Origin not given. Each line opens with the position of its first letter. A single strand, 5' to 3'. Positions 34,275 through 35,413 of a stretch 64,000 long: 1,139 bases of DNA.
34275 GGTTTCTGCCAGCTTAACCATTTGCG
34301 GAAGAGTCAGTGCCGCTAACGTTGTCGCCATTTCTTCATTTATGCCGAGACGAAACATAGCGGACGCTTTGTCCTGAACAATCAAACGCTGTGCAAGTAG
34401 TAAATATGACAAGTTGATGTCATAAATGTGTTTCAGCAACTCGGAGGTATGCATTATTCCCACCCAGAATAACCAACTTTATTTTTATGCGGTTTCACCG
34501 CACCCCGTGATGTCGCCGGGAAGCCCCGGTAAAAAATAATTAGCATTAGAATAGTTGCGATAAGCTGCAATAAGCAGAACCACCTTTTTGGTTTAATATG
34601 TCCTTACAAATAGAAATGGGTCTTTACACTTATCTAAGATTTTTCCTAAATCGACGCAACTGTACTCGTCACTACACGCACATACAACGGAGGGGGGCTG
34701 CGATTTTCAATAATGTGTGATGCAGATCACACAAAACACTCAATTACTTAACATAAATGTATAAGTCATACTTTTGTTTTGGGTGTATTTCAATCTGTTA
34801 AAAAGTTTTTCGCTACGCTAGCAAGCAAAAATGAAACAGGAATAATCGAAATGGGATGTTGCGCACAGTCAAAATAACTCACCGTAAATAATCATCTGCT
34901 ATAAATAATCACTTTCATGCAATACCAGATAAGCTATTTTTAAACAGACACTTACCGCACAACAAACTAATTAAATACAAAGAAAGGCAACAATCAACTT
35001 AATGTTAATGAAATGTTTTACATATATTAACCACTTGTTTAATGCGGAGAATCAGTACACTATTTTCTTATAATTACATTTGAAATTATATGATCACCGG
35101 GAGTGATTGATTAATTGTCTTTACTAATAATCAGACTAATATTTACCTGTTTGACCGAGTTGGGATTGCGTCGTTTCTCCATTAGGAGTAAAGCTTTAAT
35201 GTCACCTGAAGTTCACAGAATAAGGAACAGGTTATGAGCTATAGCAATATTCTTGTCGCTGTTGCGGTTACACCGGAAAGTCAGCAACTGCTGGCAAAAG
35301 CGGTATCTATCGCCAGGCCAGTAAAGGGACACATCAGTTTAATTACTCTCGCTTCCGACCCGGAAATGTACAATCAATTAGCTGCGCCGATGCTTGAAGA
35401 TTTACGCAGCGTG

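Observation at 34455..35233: flhDC upstream regulatory region is intact, with no IS insertion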

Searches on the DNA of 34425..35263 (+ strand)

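Call 3: search_dna_similar(query=window:34455-35233:+, collection=ecoli_genomes, mode=near, max_rows=40, rows=spread)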
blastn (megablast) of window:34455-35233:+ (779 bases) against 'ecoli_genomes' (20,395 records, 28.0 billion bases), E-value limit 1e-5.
Records with a match: 5422; places in all: 5540; records where one place covers at least 80% of the query: 5272.
Genomes with a match: 5422 of 5426; with a place that covers at least 80% of the query: 5272. Places per genome that has any: lowest 1, median 1, highest 2. On chromosomes: 5538 places; on plasmids: 2.
Best place of each record, by identity: >=99% 2270; 95-99% 2664; 90-95% 487; 80-90% 1.
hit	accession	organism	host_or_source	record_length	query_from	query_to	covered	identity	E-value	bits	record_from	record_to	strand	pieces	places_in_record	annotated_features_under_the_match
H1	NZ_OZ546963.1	Escherichia coli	Homo sapiens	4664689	1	779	100%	100.0%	0e+0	1456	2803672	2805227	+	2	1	IS1 family transposase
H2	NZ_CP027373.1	Escherichia coli strain 05-3629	Homo sapiens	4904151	1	779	100%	99.9%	0e+0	1434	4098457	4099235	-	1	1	none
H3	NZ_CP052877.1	Escherichia coli strain C21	chicken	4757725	1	779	100%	99.9%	0e+0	1434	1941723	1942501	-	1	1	none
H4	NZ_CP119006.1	Escherichia coli strain CE0021a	Bos taurus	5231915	1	779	100%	99.9%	0e+0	1434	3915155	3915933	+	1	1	none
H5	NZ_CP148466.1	Escherichia coli strain Z1323CEC0006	Chicken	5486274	1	779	100%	99.9%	0e+0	1434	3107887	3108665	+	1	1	none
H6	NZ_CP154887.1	Escherichia coli strain 5735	Bovine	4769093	1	779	100%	99.9%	0e+0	1434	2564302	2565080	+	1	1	none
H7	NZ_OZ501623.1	Escherichia coli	Homo sapiens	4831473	1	779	100%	99.9%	0e+0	1434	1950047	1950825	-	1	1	none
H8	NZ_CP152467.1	Escherichia coli strain Sel(aux star)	not applicable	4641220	1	779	100%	99.7%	0e+0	1443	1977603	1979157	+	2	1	IS1-like element IS1A family transposase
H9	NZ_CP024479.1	Escherichia coli strain 2011C-4315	Homo sapiens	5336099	1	779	100%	99.7%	0e+0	1428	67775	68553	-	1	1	none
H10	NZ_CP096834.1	Escherichia coli strain PM4-5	cecum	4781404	1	779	100%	99.7%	0e+0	1428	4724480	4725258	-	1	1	none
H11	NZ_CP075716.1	Escherichia coli strain CPww7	Sus scrofa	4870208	1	779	100%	99.7%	0e+0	1428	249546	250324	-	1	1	none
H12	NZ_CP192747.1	Escherichia coli strain TUM24567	Laboratory developed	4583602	1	779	100%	99.7%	0e+0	1428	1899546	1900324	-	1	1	none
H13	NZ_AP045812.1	Escherichia coli strain 23CRST042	Homo sapiens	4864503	1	779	100%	99.7%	0e+0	1428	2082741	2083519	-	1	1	none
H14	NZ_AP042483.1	Escherichia coli strain OkiPb01677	bovine feces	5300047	1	779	100%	99.6%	0e+0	1423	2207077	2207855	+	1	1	none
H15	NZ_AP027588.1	Escherichia coli strain LR-64-1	Homo sapiens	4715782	1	779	100%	99.4%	0e+0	1411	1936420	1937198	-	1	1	none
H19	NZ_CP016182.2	Escherichia coli strain EC590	Homo sapiens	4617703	1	779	100%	98.7%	0e+0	1382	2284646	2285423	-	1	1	none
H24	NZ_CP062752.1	Escherichia coli O157:H7 strain Z910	Bovine Faeces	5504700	1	779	100%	98.2%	0e+0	1362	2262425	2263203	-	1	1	none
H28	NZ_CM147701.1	Escherichia coli strain 25-07338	Homo sapiens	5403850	1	779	100%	97.3%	0e+0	1323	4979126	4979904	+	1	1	none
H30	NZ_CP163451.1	Escherichia coli strain M2021-10044802/2-E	cattle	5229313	1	779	100%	96.2%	0e+0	1273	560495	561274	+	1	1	none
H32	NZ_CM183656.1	Escherichia coli strain GmF067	Homo sapiens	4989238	1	779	100%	95.5%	0e+0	1245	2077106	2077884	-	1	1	none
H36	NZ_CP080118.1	Escherichia coli strain M70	Homo sapiens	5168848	1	779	100%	95.0%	0e+0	1223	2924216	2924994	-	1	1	none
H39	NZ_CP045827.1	Escherichia coli strain AUSMDU00014361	Homo sapiens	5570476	1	779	71%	99.6%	0e+0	1017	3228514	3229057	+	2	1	none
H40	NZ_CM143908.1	Escherichia coli strain E05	Homo sapiens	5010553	559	779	28%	91.0%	3e-77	298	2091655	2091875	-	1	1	none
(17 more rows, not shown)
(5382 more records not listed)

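Call 6: search_dna_similar(query=window:34455-35233:+, collection=ecoli_genomes, mode=near, max_rows=60, rows=best)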
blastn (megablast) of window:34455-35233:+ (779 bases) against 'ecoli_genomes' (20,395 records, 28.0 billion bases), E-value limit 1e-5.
Records with a match: 5422; places in all: 5540; records where one place covers at least 80% of the query: 5272.
Genomes with a match: 5422 of 5426; with a place that covers at least 80% of the query: 5272. Places per genome that has any: lowest 1, median 1, highest 2. On chromosomes: 5538 places; on plasmids: 2.
Best place of each record, by identity: >=99% 2270; 95-99% 2664; 90-95% 487; 80-90% 1.
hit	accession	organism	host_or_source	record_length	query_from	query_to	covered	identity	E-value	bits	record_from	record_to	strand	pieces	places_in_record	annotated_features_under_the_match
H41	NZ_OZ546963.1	Escherichia coli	Homo sapiens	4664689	1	779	100%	100.0%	0e+0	1456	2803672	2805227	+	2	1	IS1 family transposase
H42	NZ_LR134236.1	Escherichia coli strain NCTC9008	missing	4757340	1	779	100%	100.0%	0e+0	1456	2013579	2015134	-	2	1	IS1 family transposase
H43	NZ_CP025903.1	Escherichia coli strain 300709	Homo sapiens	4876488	1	779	100%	100.0%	0e+0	1439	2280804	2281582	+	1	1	none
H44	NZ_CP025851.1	Escherichia coli strain 510016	Homo sapiens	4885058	1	779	100%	100.0%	0e+0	1439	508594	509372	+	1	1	none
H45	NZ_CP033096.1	Escherichia coli strain CP53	pig feces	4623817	1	779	100%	100.0%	0e+0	1439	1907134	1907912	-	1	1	none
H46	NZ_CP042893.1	Escherichia coli strain CFSAN061772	missing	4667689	1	779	100%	100.0%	0e+0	1439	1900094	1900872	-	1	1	none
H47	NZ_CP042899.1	Escherichia coli strain CFSAN061763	missing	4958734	1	779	100%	100.0%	0e+0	1439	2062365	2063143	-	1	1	none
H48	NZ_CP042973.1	Escherichia coli strain CFSAN061768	missing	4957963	1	779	100%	100.0%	0e+0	1439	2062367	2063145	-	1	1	none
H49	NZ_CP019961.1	Escherichia coli strain HKUOPY1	Ailuropoda melanoleuca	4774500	1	779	100%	100.0%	0e+0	1439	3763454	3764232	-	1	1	none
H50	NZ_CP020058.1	Escherichia coli strain AR_0061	missing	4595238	1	779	100%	100.0%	0e+0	1439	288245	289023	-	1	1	none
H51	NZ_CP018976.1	Escherichia coli strain Ecol_545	Homo sapiens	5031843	1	779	100%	100.0%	0e+0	1439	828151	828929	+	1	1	none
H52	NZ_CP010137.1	Escherichia coli strain D2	dog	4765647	1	779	100%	100.0%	0e+0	1439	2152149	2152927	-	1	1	none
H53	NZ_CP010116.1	Escherichia coli strain C1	cow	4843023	1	779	100%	100.0%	0e+0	1439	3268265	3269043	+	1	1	none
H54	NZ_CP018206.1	Escherichia coli strain MRSN346647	Homo sapiens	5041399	1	779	100%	100.0%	0e+0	1439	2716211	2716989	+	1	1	none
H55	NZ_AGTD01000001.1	Escherichia coli UMNF18 strain UMNF18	porcine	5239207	1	779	100%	100.0%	0e+0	1439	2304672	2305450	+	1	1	none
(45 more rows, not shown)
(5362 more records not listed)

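Call 20: search_dna_similar(query=window:34686-34746:+, collection=ecoli_genomes, mode=near, max_rows=30, rows=spread)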
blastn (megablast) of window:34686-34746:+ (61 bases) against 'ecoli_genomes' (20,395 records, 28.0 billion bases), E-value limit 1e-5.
Records with a match: 5369; places in all: 5381; records where one place covers at least 80% of the query: 5366.
Genomes with a match: 5369 of 5426; with a place that covers at least 80% of the query: 5366. Places per genome that has any: lowest 1, median 1, highest 2. On chromosomes: 5379 places; on plasmids: 2.
Best place of each record, by identity: >=99% 2864; 95-99% 2501; 90-95% 4.
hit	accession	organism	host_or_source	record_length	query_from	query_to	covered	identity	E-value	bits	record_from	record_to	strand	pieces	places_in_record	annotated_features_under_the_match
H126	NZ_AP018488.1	Escherichia coli O157:H7 strain PV15-279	Homo sapiens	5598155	1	61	100%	100.0%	5e-23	113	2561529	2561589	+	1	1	none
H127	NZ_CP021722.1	Escherichia coli strain AR_0128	missing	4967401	1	61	100%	100.0%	5e-23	113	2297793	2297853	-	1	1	none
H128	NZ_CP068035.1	Escherichia coli strain U90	swine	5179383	1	61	100%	100.0%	5e-23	113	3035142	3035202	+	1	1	none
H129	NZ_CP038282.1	Escherichia coli O157:H7 strain F8492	beef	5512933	1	61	100%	100.0%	5e-23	113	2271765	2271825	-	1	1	none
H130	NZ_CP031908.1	Escherichia coli O103:H2 strain FWSEC0007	Homo sapiens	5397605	1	61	100%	100.0%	5e-23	113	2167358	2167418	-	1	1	none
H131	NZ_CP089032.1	Escherichia coli O157:H7 strain 6535WT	Homo sapiens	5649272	1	61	100%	100.0%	5e-23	113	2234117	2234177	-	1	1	none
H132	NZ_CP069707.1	Escherichia coli strain E41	pig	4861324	1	61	100%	100.0%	5e-23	113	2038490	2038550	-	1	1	none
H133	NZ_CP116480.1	Escherichia coli strain GTEN_24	Homo sapiens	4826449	1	61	100%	100.0%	5e-23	113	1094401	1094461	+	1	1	none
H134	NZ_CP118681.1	Escherichia coli strain HZDC01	ostriches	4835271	1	61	100%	100.0%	5e-23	113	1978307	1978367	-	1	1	none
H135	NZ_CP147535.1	Escherichia coli strain GN03551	Homo sapiens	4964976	1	61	100%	100.0%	5e-23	113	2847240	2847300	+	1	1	none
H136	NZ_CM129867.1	Escherichia coli strain PCP07083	seawater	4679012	1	61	100%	100.0%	5e-23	113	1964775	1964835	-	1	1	none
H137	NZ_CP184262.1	Escherichia coli strain H32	Homo sapiens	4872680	1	61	100%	100.0%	5e-23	113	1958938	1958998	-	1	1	none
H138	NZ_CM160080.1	Escherichia coli strain GPEC349-628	chicken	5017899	1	61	100%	100.0%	5e-23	113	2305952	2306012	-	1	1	none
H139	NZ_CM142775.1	Escherichia coli strain GPEC1366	chicken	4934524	1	61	100%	100.0%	5e-23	113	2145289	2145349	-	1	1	none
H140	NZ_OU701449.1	Escherichia coli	Homo sapiens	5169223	1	61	100%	100.0%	5e-23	113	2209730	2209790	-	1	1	none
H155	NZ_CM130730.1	Escherichia coli strain IAL7255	Homo sapiens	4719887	25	61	61%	100.0%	1e-9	69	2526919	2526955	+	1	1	none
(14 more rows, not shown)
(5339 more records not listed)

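Call 32: get_annotated_region(hit=H24, flank=120)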
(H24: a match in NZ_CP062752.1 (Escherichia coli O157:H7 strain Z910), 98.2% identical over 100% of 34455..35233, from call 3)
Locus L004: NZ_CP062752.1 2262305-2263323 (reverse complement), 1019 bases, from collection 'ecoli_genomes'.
description: Escherichia coli O157:H7 strain Z910 chromosome, complete genome
organism: Escherichia coli O157:H7 strain Z910 (NCBI taxid 83334)
replicon: chromosome; assembly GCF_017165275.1
host: -; source: Bovine Faeces; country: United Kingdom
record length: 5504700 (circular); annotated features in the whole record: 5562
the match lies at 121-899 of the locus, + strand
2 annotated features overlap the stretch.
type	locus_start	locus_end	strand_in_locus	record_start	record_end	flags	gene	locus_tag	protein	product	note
CDS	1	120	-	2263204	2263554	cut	flhD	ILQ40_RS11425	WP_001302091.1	flagellar transcriptional regulator FlhD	-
CDS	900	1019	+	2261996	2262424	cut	uspC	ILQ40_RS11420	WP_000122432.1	universal stress protein UspC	-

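Call 33: get_annotated_region(hit=H28, flank=120)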
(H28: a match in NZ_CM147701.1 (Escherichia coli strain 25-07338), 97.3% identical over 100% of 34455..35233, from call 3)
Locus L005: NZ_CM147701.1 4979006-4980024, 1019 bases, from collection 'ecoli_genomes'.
description: Escherichia coli strain 25-07338 chromosome, whole genome shotgun sequence
organism: Escherichia coli strain 25-07338 (NCBI taxid 562)
replicon: chromosome; assembly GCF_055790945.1
host: Homo sapiens; source: feces; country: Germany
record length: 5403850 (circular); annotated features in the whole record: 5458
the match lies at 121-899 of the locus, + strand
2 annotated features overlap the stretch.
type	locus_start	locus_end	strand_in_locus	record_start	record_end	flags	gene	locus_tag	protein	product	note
CDS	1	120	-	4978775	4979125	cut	flhD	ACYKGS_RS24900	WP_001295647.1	flagellar transcriptional regulator FlhD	-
CDS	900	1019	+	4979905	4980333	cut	uspC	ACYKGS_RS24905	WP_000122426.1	universal stress protein UspC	-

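Call 34: get_annotated_region(hit=H30, flank=120)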
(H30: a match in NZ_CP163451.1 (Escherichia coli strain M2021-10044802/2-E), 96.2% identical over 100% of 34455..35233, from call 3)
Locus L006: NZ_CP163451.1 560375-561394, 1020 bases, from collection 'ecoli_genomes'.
description: Escherichia coli strain M2021-10044802/2-E isolate M2021-10044802/2-E chromosome, complete genome
organism: Escherichia coli strain M2021-10044802/2-E (NCBI taxid 562)
replicon: chromosome; assembly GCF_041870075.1
host: -; source: cattle; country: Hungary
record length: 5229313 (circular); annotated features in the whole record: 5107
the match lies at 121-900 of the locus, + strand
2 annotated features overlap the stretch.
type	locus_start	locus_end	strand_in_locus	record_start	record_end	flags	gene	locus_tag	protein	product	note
CDS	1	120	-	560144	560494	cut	flhD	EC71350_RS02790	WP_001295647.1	flagellar transcriptional regulator FlhD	-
CDS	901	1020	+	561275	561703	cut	uspC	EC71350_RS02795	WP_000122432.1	universal stress protein UspC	-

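Call 35: get_annotated_region(hit=H32, flank=120)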
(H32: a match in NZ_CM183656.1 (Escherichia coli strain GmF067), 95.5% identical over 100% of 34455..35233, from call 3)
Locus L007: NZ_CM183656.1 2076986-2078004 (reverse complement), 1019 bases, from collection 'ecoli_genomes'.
description: Escherichia coli strain GmF067 chromosome, whole genome shotgun sequence
organism: Escherichia coli strain GmF067 (NCBI taxid 562)
replicon: chromosome; assembly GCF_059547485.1
host: Homo sapiens; source: -; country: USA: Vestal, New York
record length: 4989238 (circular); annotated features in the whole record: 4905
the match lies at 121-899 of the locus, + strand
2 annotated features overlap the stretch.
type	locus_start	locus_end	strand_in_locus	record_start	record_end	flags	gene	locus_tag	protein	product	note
CDS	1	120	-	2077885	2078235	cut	flhD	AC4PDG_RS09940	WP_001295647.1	flagellar transcriptional regulator FlhD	-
CDS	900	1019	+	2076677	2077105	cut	uspC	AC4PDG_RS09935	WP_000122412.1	universal stress protein UspC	-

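Call 36: get_annotated_region(hit=H36, flank=120)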
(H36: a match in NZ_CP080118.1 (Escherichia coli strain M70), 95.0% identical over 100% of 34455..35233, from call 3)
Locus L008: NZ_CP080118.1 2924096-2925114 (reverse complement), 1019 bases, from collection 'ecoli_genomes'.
description: Escherichia coli strain M70 chromosome, complete genome
organism: Escherichia coli strain M70 (NCBI taxid 562)
replicon: chromosome; assembly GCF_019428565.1
host: Homo sapiens; source: human, urinary tract infection; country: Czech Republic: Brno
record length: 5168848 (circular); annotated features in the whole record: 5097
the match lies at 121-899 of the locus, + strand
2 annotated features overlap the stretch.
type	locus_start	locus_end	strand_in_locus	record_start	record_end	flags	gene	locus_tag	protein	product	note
CDS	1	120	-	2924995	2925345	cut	flhD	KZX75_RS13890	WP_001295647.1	flagellar transcriptional regulator FlhD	-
CDS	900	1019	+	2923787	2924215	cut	uspC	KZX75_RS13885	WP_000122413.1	universal stress protein UspC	-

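Call 37: get_annotated_region(hit=H19, flank=120)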
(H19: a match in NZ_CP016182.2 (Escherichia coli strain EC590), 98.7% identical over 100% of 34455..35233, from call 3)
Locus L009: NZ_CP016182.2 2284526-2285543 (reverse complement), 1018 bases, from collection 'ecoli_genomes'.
description: Escherichia coli strain EC590 chromosome, complete genome
organism: Escherichia coli strain EC590 (NCBI taxid 562)
replicon: chromosome; assembly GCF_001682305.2
host: Homo sapiens; source: urine; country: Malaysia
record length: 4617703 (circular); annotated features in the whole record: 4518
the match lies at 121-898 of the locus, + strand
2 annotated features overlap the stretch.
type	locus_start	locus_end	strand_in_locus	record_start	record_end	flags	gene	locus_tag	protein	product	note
CDS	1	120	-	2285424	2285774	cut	flhD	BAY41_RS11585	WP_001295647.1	flagellar transcriptional regulator FlhD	-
CDS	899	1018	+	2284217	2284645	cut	uspC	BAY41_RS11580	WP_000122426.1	universal stress protein UspC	-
